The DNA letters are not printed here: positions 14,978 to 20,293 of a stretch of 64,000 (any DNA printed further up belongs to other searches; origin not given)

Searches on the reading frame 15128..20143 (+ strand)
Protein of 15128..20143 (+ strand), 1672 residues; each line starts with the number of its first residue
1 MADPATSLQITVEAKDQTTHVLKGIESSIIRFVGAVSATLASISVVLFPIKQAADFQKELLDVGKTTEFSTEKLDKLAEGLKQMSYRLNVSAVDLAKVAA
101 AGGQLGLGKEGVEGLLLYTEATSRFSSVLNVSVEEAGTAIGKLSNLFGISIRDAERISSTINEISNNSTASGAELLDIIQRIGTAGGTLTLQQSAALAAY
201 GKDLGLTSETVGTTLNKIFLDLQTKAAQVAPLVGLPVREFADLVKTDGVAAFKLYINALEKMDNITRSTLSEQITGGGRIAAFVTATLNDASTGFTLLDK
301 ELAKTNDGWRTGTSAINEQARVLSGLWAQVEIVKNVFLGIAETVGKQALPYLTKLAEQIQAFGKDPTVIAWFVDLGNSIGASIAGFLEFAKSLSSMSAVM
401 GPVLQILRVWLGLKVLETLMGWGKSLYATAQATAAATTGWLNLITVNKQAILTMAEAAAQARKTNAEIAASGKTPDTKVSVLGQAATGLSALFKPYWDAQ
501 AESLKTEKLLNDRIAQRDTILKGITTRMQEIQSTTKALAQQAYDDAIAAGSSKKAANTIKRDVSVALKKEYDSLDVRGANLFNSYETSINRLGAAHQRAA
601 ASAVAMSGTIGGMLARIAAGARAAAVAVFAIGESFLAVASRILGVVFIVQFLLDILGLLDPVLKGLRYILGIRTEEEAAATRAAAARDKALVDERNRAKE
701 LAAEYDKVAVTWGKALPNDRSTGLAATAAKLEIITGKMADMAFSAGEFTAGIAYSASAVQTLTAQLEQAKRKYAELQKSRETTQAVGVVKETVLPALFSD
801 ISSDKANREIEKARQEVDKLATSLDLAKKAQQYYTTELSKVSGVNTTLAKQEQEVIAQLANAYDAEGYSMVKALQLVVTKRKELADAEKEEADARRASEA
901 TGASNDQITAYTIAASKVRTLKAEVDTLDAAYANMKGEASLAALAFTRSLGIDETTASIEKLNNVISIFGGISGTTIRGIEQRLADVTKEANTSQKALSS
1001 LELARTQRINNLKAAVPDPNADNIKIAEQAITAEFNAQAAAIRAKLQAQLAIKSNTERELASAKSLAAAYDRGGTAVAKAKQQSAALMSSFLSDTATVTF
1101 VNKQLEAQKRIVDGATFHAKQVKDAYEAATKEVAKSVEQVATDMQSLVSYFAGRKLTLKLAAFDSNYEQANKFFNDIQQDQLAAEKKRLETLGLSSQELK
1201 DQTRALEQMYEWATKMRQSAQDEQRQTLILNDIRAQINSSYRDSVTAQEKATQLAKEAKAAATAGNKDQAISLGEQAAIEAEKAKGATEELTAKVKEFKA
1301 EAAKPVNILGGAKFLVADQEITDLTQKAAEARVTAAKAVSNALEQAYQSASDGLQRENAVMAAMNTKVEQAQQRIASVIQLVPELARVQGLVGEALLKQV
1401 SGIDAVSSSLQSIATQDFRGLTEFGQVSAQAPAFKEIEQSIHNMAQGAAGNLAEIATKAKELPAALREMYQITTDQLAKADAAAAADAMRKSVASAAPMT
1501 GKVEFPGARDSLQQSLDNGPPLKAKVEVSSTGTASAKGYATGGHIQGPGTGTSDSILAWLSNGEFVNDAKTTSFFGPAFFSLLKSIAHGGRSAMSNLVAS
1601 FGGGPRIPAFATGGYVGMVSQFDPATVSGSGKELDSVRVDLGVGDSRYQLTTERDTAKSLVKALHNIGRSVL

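Call 14: search_protein_families(library=phrogs, proteins=[window:15128-20143:+], max_evalue=0.001)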
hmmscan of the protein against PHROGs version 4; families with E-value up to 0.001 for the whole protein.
window:15128-20143:+ (1672 aa): 8 families
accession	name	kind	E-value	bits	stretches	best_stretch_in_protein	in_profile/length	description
phrog_28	-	tail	1.4e-30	107.6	1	33-444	263-639/1228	tail length tape measure protein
phrog_13339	-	tail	3.8e-19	68.4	1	25-465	66-498/2156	tail length tape measure protein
phrog_17594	-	tail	6.3e-18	64.7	1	33-401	160-530/1582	tail length tape measure protein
phrog_1272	-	tail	2.8e-15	56.2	1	19-606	228-743/1606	tail length tape measure protein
phrog_14441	-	tail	3.8e-14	54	1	32-215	57-239/241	tail length tape measure protein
phrog_971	-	lysis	7.1e-11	42.5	1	1532-1622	785-869/1338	endolysin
phrog_167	-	tail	2.9e-08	32.9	1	23-547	259-694/1555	tail length tape measure protein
phrog_5448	-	tail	5.9e-07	27.7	1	1538-1629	2282-2369/3103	tail length tape measure protein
